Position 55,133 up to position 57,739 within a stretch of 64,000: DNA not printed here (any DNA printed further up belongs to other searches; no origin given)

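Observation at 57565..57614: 50-bp nested palindrome overlapping the plsB stop codon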

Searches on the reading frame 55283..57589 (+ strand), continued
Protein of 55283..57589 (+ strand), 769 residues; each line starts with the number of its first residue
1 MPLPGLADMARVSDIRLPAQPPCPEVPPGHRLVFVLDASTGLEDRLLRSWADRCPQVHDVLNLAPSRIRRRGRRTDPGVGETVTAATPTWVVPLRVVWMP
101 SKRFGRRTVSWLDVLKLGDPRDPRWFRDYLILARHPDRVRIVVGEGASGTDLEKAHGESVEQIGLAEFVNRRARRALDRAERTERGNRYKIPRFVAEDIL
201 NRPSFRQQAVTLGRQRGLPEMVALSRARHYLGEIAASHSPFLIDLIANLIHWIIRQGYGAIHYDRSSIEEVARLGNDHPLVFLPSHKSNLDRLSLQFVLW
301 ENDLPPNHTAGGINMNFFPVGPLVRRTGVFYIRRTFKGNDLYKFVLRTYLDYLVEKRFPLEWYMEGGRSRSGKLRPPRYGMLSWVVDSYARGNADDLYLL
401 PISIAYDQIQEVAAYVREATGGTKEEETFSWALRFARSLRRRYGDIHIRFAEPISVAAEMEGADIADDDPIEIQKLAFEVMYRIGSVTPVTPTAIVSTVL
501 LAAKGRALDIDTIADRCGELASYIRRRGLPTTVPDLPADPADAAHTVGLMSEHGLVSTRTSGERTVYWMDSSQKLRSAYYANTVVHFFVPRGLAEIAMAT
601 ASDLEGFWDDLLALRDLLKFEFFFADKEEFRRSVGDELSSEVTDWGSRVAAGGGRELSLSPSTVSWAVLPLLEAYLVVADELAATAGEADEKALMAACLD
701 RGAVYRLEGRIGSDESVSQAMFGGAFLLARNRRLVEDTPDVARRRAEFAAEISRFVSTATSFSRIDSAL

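Call 15: find_encoding_contigs(protein=P0002, flank=10000, max_places=6)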
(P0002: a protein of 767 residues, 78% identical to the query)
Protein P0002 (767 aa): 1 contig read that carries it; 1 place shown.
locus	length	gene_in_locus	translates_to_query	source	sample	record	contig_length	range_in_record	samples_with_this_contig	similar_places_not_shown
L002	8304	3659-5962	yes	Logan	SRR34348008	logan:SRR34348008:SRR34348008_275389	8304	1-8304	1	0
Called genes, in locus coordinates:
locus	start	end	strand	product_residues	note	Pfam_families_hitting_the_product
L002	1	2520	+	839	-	?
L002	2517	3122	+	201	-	PF02660:G3P_acyltransf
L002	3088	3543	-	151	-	PF02580:Tyr_Deacylase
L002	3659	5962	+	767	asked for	PF01553:Acyltransferase, PF19277:GPAT_C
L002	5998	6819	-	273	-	PF21863:HTH_67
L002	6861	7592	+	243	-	PF13527:Acetyltransf_9, PF00583:Acetyltransf_1 (weak), PF13508:Acetyltransf_7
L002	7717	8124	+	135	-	PF03551:PadR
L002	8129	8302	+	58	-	?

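Call 21: find_encoding_contigs(protein=P0003, flank=6000, max_places=3)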
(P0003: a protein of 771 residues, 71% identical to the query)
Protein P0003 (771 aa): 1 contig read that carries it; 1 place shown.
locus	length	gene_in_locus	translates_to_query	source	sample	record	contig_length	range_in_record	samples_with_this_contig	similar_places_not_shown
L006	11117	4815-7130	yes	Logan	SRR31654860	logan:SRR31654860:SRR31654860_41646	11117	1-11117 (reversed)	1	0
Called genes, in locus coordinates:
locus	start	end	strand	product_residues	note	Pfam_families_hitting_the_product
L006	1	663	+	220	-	?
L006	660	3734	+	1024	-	PF00580:UvrD-helicase, PF13245:AAA_19, PF13604:AAA_30 (faint), PF13361:UvrD_C, PF13538:UvrD_C_2 (faint), PF12705:PDDEXK_1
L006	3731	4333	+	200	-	PF02660:G3P_acyltransf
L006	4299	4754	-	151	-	PF02580:Tyr_Deacylase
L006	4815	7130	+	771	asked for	PF01553:Acyltransferase, PF19277:GPAT_C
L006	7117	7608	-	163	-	-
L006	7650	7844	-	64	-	-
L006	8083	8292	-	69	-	-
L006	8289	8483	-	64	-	-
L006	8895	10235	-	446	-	PF02310:B12-binding (weak), PF04055:Radical_SAM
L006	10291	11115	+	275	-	?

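Call 22: find_encoding_contigs(protein=P0006, flank=6000, max_places=3)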
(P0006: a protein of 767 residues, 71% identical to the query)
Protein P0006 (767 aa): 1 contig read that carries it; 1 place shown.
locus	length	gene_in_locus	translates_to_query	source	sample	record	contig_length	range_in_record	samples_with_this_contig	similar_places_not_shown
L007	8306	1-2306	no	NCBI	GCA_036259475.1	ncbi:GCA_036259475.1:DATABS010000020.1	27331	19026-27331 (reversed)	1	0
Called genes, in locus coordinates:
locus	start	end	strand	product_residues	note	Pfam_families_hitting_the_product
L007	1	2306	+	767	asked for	PF01553:Acyltransferase, PF19277:GPAT_C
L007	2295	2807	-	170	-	-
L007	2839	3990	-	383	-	PF12698:ABC2_membrane_3, PF01061:ABC2_membrane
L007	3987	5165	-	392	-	PF12679:ABC2_membrane_2, PF12698:ABC2_membrane_3, PF01061:ABC2_membrane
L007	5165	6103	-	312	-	PF00005:ABC_tran, PF13304:AAA_21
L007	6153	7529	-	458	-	PF02310:B12-binding (faint), PF04055:Radical_SAM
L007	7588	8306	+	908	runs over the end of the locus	PF28598:PDH_E1_N, PF00456:Transketolase_N, PF17831:PDH_E1_M, PF22613:Transketolase_C_1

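Call 36: find_encoding_contigs(protein=P0004, flank=3000, max_places=2)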
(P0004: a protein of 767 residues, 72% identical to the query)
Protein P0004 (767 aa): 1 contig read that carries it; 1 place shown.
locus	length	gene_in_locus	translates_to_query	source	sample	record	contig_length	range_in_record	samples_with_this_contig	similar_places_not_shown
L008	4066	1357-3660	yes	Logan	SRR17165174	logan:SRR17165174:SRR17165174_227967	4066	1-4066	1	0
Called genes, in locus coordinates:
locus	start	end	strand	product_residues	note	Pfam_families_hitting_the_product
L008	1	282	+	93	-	?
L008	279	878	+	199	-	PF02660:G3P_acyltransf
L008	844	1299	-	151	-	PF02580:Tyr_Deacylase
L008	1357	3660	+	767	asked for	PF01553:Acyltransferase, PF19277:GPAT_C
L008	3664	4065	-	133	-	?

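Call 37: find_encoding_contigs(protein=P0005, flank=3000, max_places=2)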
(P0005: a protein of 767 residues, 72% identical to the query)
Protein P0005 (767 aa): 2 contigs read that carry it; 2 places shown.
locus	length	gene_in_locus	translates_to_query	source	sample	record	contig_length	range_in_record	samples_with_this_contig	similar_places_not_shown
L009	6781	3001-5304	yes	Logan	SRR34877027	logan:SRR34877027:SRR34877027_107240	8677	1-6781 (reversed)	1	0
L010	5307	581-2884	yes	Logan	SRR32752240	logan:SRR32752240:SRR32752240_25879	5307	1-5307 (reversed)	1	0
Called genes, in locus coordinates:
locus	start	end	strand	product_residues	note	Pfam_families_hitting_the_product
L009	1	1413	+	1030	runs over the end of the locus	PF00580:UvrD-helicase, PF13245:AAA_19, PF13604:AAA_30 (faint), PF13361:UvrD_C, PF13538:UvrD_C_2 (faint), PF12705:PDDEXK_1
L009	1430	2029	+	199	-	PF02660:G3P_acyltransf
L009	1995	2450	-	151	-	PF02580:Tyr_Deacylase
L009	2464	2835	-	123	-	PF07784:DUF1622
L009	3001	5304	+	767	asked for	PF01553:Acyltransferase, PF19277:GPAT_C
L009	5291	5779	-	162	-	-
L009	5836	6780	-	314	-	?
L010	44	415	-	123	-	PF07784:DUF1622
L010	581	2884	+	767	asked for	PF01553:Acyltransferase, PF19277:GPAT_C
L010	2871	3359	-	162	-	-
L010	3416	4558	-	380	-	PF12679:ABC2_membrane_2, PF12698:ABC2_membrane_3, PF01061:ABC2_membrane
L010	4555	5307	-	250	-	?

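Call 38: find_encoding_contigs(protein=P0009, flank=3000, max_places=2)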
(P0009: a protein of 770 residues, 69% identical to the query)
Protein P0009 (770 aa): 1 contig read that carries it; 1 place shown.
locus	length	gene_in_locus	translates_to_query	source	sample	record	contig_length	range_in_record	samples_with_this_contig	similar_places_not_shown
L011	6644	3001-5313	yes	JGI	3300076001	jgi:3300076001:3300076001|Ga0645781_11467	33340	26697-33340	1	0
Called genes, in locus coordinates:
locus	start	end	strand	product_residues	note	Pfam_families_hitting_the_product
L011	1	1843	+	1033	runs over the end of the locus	PF00580:UvrD-helicase, PF13245:AAA_19, PF13604:AAA_30 (faint), PF13361:UvrD_C, PF13538:UvrD_C_2 (faint), PF12705:PDDEXK_1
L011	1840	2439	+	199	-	PF02660:G3P_acyltransf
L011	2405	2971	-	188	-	PF02580:Tyr_Deacylase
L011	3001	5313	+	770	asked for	PF01553:Acyltransferase, PF19277:GPAT_C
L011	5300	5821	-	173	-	-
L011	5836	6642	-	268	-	?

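Call 39: find_encoding_contigs(protein=P0010, flank=3000, max_places=2)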
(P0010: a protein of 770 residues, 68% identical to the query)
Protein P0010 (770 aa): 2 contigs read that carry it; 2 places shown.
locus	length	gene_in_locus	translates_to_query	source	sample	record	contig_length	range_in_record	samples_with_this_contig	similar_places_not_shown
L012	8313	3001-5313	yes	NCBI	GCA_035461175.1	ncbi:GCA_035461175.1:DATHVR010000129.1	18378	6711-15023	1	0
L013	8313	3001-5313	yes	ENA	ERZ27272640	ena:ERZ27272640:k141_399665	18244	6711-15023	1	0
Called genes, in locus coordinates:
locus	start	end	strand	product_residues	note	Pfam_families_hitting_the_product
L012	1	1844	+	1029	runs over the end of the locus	PF00580:UvrD-helicase, PF13245:AAA_19, PF13604:AAA_30 (faint), PF13361:UvrD_C, PF13538:UvrD_C_2 (faint), PF12705:PDDEXK_1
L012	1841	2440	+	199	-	PF02660:G3P_acyltransf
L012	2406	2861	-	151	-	PF02580:Tyr_Deacylase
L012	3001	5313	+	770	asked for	PF01553:Acyltransferase, PF19277:GPAT_C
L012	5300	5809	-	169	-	-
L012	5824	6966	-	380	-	PF12679:ABC2_membrane_2 (weak), PF12698:ABC2_membrane_3, PF01061:ABC2_membrane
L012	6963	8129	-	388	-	PF12679:ABC2_membrane_2, PF12698:ABC2_membrane_3, PF01061:ABC2_membrane, PF12730:ABC2_membrane_4 (weak)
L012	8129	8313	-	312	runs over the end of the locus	PF00005:ABC_tran, PF13304:AAA_21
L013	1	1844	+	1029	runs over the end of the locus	PF00580:UvrD-helicase, PF13245:AAA_19, PF13604:AAA_30 (faint), PF13361:UvrD_C, PF13538:UvrD_C_2 (faint), PF12705:PDDEXK_1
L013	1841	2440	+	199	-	PF02660:G3P_acyltransf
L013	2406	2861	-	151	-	PF02580:Tyr_Deacylase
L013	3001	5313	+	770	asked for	PF01553:Acyltransferase, PF19277:GPAT_C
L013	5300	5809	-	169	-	-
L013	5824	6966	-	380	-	PF12679:ABC2_membrane_2 (weak), PF12698:ABC2_membrane_3, PF01061:ABC2_membrane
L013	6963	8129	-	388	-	PF12679:ABC2_membrane_2, PF12698:ABC2_membrane_3, PF01061:ABC2_membrane, PF12730:ABC2_membrane_4 (weak)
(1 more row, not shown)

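Call 58: find_encoding_contigs(protein=P0013, flank=10000, max_places=3)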
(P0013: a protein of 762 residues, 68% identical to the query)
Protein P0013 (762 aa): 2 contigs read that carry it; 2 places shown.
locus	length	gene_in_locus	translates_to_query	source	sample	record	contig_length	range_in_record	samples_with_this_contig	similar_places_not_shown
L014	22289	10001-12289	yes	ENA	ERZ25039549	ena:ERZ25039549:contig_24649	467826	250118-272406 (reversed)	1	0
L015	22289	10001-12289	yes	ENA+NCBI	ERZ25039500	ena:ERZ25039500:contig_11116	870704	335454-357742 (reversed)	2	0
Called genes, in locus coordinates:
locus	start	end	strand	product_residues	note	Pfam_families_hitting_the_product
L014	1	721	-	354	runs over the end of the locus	PF02812:ELFV_dehydrog_N, PF00208:ELFV_dehydrog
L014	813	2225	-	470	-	PF01548:DEDD_Tnp_IS110, PF02371:Transposase_20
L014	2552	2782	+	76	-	-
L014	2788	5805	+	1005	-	PF00580:UvrD-helicase, PF13245:AAA_19, PF13538:UvrD_C_2 (faint), PF13361:UvrD_C, PF12705:PDDEXK_1, PF01930:Cas_Cas4 (weak)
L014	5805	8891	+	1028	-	PF00580:UvrD-helicase, PF13245:AAA_19, PF13604:AAA_30 (faint), PF13361:UvrD_C, PF13538:UvrD_C_2 (faint), PF12705:PDDEXK_1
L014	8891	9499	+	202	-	PF02660:G3P_acyltransf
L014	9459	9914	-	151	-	PF02580:Tyr_Deacylase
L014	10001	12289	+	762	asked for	PF01553:Acyltransferase, PF19277:GPAT_C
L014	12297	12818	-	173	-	-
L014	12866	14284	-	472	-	PF02310:B12-binding, PF04055:Radical_SAM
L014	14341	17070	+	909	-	PF28598:PDH_E1_N, PF00456:Transketolase_N (weak), PF17831:PDH_E1_M, PF22613:Transketolase_C_1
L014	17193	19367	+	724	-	PF01966:HD, PF13487:HD_5, PF17892:Cadherin_5, PF17963:Big_9, PF17803:Cadherin_4, PF17892:Cadherin_5, PF17963:Big_9, PF17803:Cadherin_4, +3 more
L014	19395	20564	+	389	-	PF00581:Rhodanese, PF00899:ThiF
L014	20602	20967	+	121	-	PF14464:Prok-JAB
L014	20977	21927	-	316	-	PF07732:Cu-oxidase_3, PF07731:Cu-oxidase_2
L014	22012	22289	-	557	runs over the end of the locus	PF13229:Beta_helix, PF13396:PLDc_N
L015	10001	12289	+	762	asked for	PF01553:Acyltransferase, PF19277:GPAT_C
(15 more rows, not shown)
